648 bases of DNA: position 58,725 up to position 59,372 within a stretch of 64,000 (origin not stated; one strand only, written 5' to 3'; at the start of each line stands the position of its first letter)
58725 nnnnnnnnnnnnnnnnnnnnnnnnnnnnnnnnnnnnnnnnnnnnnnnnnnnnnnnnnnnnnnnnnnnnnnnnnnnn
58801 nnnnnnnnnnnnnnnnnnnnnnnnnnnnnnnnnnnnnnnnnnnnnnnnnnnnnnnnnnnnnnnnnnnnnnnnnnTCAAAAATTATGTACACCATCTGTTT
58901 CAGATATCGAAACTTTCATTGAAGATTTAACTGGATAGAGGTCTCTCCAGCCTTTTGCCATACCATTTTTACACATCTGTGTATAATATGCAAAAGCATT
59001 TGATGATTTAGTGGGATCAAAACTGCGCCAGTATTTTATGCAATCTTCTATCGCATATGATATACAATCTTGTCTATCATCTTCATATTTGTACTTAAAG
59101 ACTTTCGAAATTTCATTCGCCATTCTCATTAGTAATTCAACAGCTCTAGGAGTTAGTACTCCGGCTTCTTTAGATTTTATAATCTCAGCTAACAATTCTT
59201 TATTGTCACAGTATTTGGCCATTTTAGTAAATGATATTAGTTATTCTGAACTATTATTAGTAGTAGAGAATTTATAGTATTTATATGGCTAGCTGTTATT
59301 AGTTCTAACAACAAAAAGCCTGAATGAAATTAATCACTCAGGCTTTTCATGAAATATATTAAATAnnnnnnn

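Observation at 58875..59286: gp55-like late sigma factor with a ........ box upstream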

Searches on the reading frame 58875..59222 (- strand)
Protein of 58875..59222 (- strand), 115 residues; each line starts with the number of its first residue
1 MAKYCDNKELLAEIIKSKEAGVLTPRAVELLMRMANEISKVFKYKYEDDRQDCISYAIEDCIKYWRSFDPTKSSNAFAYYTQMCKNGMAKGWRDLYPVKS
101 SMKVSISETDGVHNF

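Call 3: search_protein_families(library=pfam, proteins=[window:58875-59222:-], max_evalue=1)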
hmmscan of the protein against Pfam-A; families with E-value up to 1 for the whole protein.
window:58875-59222:- (115 aa): 1 family
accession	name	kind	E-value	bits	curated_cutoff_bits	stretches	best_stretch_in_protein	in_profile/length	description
PF04542.20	Sigma70_r2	-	0.037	14.3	24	1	44-94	17-67/71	Sigma-70 region 2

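Call 4: search_protein_families(library=phrogs, proteins=[window:58875-59222:-], max_evalue=0.01)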
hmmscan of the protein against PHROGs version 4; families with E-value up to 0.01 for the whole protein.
window:58875-59222:- (115 aa): 2 families
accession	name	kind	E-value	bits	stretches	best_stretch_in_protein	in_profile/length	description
phrog_234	-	transcription regulation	2.4e-16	61.4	1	2-87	8-104/181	late sigma transcription factor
phrog_12791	-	transcription regulation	0.0015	18.8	0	61-88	213-239/286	sigma factor for late transcription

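Call 5: search_solved_structures(query=window:58875-59222:-, max_evalue=10, show_alignments=3)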
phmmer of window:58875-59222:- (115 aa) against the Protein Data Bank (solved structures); distinct sequences matched with E-value up to 10: 7.
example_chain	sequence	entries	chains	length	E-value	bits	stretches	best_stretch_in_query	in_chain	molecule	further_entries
7d7c_F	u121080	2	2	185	4.2e-05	26.8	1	4-89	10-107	gp55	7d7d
3nrg_A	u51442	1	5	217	0.21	14.8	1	38-84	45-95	TetR family transcriptional regulator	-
8xi2_E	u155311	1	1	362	1.2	12.4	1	24-80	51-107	U5-40K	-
7yft_A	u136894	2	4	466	1.7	11.9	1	24-93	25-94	Bifunctional cytochrome P450/NADPH--P450 reductase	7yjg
7mwq_B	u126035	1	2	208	1.9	11.8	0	13-41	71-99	LHD29B53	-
5cwk_A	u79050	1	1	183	7.1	9.9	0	10-41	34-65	Designed helical repeat protein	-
8fbj_A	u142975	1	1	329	8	9.8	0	9-52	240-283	KWOCA_60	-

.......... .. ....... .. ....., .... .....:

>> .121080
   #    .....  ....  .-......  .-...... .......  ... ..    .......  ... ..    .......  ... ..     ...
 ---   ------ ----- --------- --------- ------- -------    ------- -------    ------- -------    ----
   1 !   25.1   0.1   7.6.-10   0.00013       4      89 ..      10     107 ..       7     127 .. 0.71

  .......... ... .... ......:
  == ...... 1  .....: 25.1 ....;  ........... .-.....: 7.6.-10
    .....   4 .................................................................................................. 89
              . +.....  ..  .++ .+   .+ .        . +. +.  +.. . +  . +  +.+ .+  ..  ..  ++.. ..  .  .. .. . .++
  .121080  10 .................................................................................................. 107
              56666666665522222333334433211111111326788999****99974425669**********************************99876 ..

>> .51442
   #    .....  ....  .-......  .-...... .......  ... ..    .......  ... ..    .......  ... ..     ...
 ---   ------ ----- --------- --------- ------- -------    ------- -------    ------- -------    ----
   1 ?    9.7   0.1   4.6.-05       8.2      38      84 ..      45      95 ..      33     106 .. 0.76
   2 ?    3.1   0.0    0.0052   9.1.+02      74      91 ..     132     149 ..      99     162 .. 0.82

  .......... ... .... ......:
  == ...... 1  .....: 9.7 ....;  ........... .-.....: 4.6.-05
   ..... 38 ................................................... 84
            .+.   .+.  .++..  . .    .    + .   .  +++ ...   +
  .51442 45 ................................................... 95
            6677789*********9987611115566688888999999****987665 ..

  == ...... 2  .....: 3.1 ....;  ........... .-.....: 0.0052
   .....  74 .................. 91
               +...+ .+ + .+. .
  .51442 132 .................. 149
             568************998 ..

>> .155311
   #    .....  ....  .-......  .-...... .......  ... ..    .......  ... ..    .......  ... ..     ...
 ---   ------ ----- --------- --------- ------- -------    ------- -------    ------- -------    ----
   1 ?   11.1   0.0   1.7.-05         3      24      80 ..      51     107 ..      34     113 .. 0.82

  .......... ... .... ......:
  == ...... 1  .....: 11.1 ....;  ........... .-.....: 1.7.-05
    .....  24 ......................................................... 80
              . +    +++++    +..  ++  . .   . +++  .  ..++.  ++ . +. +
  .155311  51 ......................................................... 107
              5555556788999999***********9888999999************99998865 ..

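Call 6: search_dna_similar(query=window:58875-59222:-, collection=phages, mode=protein, max_evalue=0.001, max_rows=40)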
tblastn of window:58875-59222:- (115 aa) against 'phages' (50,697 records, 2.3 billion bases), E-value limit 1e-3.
Records with a match: 595; places in all: 595; records where one place covers at least 80% of the query: 21.
Best place of each record, by identity: 60-80% 2; <60% 593.
By first word of the organism name: Synechococcus 367; Cyanophage 59; Vibrio 43; Prochlorococcus 24; Klebsiella 18; Prevotella 15; Marine 8; Erwinia 7; Sinorhizobium 7; uncultured 6; and 17 more.
By host as written in the record: - 204; Synechococcus 107; Synechococcus sp. 35; Synechococcus sp. WH7803 26; Synechococcus sp. WH8102 20; Synechococcus sp. MW02 17; Prevotella sp. 15; Synechococcus sp. WH 7803 13; and 80 more.
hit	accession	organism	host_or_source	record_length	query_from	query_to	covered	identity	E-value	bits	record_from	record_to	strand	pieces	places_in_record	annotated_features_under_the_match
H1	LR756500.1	uncultured phage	metagenomic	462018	4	110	93%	47.7%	7e-27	108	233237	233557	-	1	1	record has no annotation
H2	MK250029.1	Prevotella phage Lak-C1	Prevotella sp.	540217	4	115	97%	44.2%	2e-20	90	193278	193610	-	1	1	record has no annotation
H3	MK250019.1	Prevotella phage Lak-A2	Prevotella sp.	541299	4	115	97%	44.2%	2e-20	90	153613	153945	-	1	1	record has no annotation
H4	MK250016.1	Prevotella phage Lak-A1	Prevotella sp.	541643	4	115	97%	44.2%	2e-20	90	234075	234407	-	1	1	record has no annotation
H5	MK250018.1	Prevotella phage Lak-A1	Prevotella sp.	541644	4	115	97%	44.2%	2e-20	90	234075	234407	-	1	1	record has no annotation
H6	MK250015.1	Prevotella phage Lak-A1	Prevotella sp.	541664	4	115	97%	44.2%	2e-20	90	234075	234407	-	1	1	record has no annotation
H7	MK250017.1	Prevotella phage Lak-A1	Prevotella sp.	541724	4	115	97%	44.2%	2e-20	90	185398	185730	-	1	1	record has no annotation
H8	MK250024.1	Prevotella phage Lak-B5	Prevotella sp.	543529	4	115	97%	43.4%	4e-20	89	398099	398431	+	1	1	record has no annotation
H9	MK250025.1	Prevotella phage Lak-B6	Prevotella sp.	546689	4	115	97%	43.4%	4e-20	89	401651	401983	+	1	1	record has no annotation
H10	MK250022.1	Prevotella phage Lak-B3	Prevotella sp.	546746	4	115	97%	43.4%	4e-20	89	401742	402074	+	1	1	record has no annotation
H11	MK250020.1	Prevotella phage Lak-B1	Prevotella sp.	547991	4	115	97%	43.4%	4e-20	89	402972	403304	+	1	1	record has no annotation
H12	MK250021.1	Prevotella phage Lak-B2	Prevotella sp.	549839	4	115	97%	43.4%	4e-20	89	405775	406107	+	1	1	record has no annotation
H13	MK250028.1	Prevotella phage Lak-B9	Prevotella sp.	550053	4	115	97%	43.4%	4e-20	89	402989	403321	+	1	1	record has no annotation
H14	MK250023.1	Prevotella phage Lak-B4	Prevotella sp.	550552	4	115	97%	43.4%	4e-20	89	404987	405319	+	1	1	record has no annotation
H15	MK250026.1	Prevotella phage Lak-B7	Prevotella sp.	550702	4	115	97%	43.4%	4e-20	89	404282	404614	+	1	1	record has no annotation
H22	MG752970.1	Ralstonia phage RsoM2USA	Ralstonia solanacearum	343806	4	81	68%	42.0%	9e-9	57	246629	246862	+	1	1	hypothetical protein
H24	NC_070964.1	Synechococcus phage S-H38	Synechococcus sp. MW02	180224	4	83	70%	40.4%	3e-9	58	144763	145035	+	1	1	sigma factor for late transcription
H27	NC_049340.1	Tenacibaculum phage PTm1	Tenacibaculum maritimum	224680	4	92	77%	36.0%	3e-9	59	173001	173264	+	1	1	hypothetical protein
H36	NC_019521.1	Sphingomonas phage PAU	Sphingomonas paucimobilis, Felix ...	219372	4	92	77%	35.2%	2e-13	70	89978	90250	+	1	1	112: gp112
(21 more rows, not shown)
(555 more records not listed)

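Call 11: find_homologous_proteins(query=window:58875-59222:-, max_evalue=0.001)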
Query window:58875-59222:- (115 aa): 17 proteins with E <= 0.001 among 18 candidates.
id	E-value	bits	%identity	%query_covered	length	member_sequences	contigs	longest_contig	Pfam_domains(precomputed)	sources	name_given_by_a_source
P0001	2.3e-72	258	100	100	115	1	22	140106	-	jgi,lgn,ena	-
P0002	2.5e-60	219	83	100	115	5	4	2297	-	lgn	-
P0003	1.0e-55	204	80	100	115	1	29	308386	-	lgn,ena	-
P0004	2.1e-54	200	77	100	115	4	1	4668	-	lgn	-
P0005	2.5e-54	200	77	100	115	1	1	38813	-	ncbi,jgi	jgi:DNA-directed RNA polymerase specialized sigma subunit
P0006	3.5e-54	199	79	100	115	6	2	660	-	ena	-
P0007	6.4e-54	198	77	100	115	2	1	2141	-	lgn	-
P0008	2.5e-53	197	77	100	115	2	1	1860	-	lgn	-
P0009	1.9e-52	194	74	100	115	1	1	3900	-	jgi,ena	-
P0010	1.3e-51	191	74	100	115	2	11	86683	-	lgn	-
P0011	7.1e-51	189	74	100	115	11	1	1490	-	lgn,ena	-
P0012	1.6e-50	188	75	100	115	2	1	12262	-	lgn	-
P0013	3.7e-47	177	75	91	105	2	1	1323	-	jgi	-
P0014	7.6e-39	150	61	100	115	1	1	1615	-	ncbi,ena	-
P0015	3.3e-36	141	55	100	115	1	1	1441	-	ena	-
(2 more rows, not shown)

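Call 23: find_related_loci(query=window:58875-59222:-, collection=viral_contigs, flank=10000)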
Query window:58875-59222:- (115 aa) in viral_contigs; peptide patterns used: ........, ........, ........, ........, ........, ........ (x = any residue, [..] = any of these).
6 stretches matched a pattern, but none encodes a relative of the query by tblastn (E <= 1e-3).

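Call 26: get_annotated_region(hit=H1, flank=20000)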
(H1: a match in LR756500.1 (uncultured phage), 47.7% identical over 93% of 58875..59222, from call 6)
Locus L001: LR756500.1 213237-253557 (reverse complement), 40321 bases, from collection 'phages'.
description: uncultured phage genome assembly, chromosome: 1.
organism: uncultured phage (NCBI taxid 278008)
taxonomy: Viruses; environmental samples
host: -; source: metagenomic; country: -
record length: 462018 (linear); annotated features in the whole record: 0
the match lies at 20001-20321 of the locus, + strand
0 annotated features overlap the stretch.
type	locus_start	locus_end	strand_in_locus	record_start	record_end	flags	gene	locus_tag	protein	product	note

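Call 27: find_encoding_contigs(protein=P0001, flank=3000, max_places=4)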
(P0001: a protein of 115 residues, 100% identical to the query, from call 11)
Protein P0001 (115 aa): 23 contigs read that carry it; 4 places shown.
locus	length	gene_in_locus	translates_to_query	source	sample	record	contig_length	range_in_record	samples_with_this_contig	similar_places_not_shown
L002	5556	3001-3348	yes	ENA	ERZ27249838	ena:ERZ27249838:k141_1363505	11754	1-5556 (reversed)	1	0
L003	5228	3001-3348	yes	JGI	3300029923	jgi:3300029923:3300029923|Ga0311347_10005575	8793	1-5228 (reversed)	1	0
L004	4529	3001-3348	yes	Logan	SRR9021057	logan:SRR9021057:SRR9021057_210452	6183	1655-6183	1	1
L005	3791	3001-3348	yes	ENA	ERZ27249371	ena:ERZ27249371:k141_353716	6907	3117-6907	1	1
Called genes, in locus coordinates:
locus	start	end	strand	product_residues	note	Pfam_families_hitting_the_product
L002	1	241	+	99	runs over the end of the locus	-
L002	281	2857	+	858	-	-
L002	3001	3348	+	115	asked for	-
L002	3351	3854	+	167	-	PF08722:Tn7_TnsA-like_N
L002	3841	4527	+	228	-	-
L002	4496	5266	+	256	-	-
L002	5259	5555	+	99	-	?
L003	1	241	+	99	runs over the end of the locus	-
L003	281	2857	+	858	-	-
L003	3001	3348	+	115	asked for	-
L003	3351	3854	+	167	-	PF08722:Tn7_TnsA-like_N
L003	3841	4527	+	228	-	-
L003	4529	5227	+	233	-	?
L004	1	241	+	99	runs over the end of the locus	-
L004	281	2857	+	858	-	-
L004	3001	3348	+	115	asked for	-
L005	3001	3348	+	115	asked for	-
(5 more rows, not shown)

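Call 28: find_encoding_contigs(protein=P0003, flank=10000, max_places=3)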
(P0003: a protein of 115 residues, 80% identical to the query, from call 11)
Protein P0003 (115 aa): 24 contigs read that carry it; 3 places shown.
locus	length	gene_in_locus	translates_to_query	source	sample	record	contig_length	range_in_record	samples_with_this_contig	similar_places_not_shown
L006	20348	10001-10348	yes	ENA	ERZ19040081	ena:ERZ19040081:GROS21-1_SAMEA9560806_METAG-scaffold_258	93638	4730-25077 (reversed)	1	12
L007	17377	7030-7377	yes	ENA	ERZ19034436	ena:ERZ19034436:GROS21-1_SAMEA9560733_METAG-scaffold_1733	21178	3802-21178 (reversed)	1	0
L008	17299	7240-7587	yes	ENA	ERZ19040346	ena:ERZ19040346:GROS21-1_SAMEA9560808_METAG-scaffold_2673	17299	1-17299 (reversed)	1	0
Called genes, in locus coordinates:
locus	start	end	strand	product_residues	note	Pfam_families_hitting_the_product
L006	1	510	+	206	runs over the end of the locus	-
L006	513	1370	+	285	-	PF01149:Fapy_DNA_glyco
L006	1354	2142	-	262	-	-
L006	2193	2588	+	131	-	PF01981:PTH2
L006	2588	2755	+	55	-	-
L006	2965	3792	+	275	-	PF16724:T4-gp15_tss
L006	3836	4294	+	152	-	-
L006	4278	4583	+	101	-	-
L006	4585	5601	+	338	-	-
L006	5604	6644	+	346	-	-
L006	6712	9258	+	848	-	-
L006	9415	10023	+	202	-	-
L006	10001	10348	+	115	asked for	-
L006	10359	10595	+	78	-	-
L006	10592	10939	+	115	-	-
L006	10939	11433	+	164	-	PF08722:Tn7_TnsA-like_N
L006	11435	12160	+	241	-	-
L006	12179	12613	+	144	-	-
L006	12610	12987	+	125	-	-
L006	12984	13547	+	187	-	-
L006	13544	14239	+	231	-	-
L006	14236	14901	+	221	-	-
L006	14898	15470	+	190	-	-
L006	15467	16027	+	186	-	-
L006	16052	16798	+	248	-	-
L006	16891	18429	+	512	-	PF07230:Portal_T4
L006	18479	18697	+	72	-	-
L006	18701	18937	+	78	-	-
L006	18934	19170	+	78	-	-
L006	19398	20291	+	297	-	-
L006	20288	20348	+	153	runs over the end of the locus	-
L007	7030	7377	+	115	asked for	-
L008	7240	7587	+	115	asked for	-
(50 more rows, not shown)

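Call 31: find_related_loci(query=A1, collection=metagenome_contigs, flank=10000)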
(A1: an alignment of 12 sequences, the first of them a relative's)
Query A1 (115 aa) in metagenome_contigs; peptide patterns used: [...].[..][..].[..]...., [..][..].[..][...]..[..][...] (x = any residue, [..] = any of these).
599 stretches matched a pattern (row limit reached: there are more); 259 encode a relative of the query (tblastn E <= 1e-3); the best 80 are kept; 80 distinct loci.
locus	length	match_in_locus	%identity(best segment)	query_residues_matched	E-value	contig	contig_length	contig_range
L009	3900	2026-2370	74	1-115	3e-58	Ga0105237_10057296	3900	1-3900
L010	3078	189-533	71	1-115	6e-54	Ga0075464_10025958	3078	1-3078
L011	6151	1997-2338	65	1-114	7e-49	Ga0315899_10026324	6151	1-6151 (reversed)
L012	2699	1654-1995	65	1-114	6e-49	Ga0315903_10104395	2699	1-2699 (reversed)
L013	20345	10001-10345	64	1-115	2e-48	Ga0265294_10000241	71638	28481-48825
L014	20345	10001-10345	64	1-115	2e-48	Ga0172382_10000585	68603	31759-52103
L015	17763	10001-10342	65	1-114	3e-47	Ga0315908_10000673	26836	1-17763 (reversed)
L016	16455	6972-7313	63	1-114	3e-47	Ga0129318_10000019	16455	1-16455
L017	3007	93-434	63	1-114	1e-46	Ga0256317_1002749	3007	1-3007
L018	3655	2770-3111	62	1-114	1e-46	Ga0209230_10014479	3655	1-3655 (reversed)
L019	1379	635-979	61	1-115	5e-46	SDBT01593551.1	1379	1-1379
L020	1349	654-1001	56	1-115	2e-44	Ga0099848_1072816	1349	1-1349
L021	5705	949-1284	59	4-114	8e-41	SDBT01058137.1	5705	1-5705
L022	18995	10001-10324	57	1-108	6e-40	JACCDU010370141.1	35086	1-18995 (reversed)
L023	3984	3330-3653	57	1-108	2e-39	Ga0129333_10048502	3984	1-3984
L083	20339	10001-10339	50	4-113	8e-35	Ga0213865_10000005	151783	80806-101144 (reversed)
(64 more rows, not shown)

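Call 37: search_protein_families(library=phrogs, proteins=[L001:15896-16780:+, L001:16826-18061:+, L001:18096-19949:+, L001:20394-22007:+, L001:22075-22554:+, L001:23212-24894:+, L001:24935-26833:+, L001:26881-28533:+, L001:28634-30433:+, L001:9239-10546:+], max_evalue=0.001)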
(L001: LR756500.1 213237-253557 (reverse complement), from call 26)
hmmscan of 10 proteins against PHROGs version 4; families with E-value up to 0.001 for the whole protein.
L001:15896-16780:+ (294 aa): 1 family
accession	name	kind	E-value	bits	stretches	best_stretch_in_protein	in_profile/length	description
phrog_227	-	tail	7.2e-07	29.9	1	21-158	16-144/278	tail sheath stabilizer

L001:16826-18061:+ (411 aa): 5 families
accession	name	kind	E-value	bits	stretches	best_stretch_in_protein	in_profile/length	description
phrog_506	-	integration and excision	7.6e-60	204.1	1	1-380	6-362/403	transposase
phrog_12300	-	integration and excision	9.3e-29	101.5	1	155-379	27-238/286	transposase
phrog_17087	-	unknown function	5.7e-14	53.5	1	253-381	5-131/141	-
phrog_13964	-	integration and excision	8.4e-12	46.2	1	4-243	4-232/237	transposase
phrog_16792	-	unknown function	2.5e-09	38.6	1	236-380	6-155/180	-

L001:18096-19949:+ (617 aa): 0 families

L001:20394-22007:+ (537 aa): 5 families
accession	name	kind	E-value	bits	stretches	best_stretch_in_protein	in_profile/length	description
phrog_3339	-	DNA, RNA and nucleotide metabolism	3.6e-117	393.6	1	35-531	43-534/536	homing endonuclease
phrog_559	-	DNA, RNA and nucleotide metabolism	8.6e-82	276.8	1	28-533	144-602/607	HNH endonuclease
phrog_29804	-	unknown function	1.2e-36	127.8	1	153-497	171-488/534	-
phrog_12131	-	DNA, RNA and nucleotide metabolism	1.1e-09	38.8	1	84-185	91-191/313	homing endonuclease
phrog_9902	-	unknown function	0.00067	20.2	1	271-329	103-157/210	-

L001:22075-22554:+ (159 aa): 4 families
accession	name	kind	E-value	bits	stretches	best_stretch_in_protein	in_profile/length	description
phrog_218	-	connector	2.5e-34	119.5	1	15-156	3-140/148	head closure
phrog_14892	-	connector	4.4e-14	53.9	1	47-155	3-108/117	head closure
phrog_22215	-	unknown function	3e-06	28.2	1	35-142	216-307/324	-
phrog_15137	-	DNA, RNA and nucleotide metabolism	4.7e-06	27.3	1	24-99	117-187/236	endonuclease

L001:23212-24894:+ (560 aa): 1 family
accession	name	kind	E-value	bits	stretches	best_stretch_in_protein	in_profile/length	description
phrog_213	-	head and packaging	1.9e-67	229.1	1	84-528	51-510/528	portal protein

L001:24935-26833:+ (632 aa): 2 families
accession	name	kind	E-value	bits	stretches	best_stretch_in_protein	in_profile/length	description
phrog_207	-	head and packaging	1.4e-40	140.8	1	21-197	31-198/519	head maturation protease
phrog_3014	-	head and packaging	2.9e-11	44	1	27-212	24-238/266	head maturation protease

L001:26881-28533:+ (550 aa): 2 families
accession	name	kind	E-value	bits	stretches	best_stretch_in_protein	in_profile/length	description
phrog_28442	-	unknown function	2.9e-94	317.5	2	53-359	71-396/604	-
phrog_138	-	head and packaging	1.3e-30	107.9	1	7-525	3-406/444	major head protein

L001:28634-30433:+ (599 aa): 4 families
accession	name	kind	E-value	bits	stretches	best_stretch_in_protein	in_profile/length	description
phrog_3339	-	DNA, RNA and nucleotide metabolism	7.6e-123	412.4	2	189-595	132-535/536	homing endonuclease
phrog_559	-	DNA, RNA and nucleotide metabolism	7.3e-80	270.4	1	36-597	142-603/607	HNH endonuclease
phrog_29804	-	unknown function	5.6e-32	112.4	1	240-589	182-526/534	-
phrog_12131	-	DNA, RNA and nucleotide metabolism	2.4e-24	87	2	1-196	1-175/313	homing endonuclease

L001:9239-10546:+ (435 aa): 3 families
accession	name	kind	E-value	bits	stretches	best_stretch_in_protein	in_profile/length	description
phrog_19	-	DNA, RNA and nucleotide metabolism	2.1e-68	232.7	1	5-428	158-582/621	DnaB-like replicative helicase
phrog_239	-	DNA, RNA and nucleotide metabolism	2.9e-20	73.8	1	171-427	342-599/801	DNA primase/helicase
phrog_243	-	DNA, RNA and nucleotide metabolism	5.3e-20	72.5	1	177-423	25-264/273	DnaB-like replicative helicase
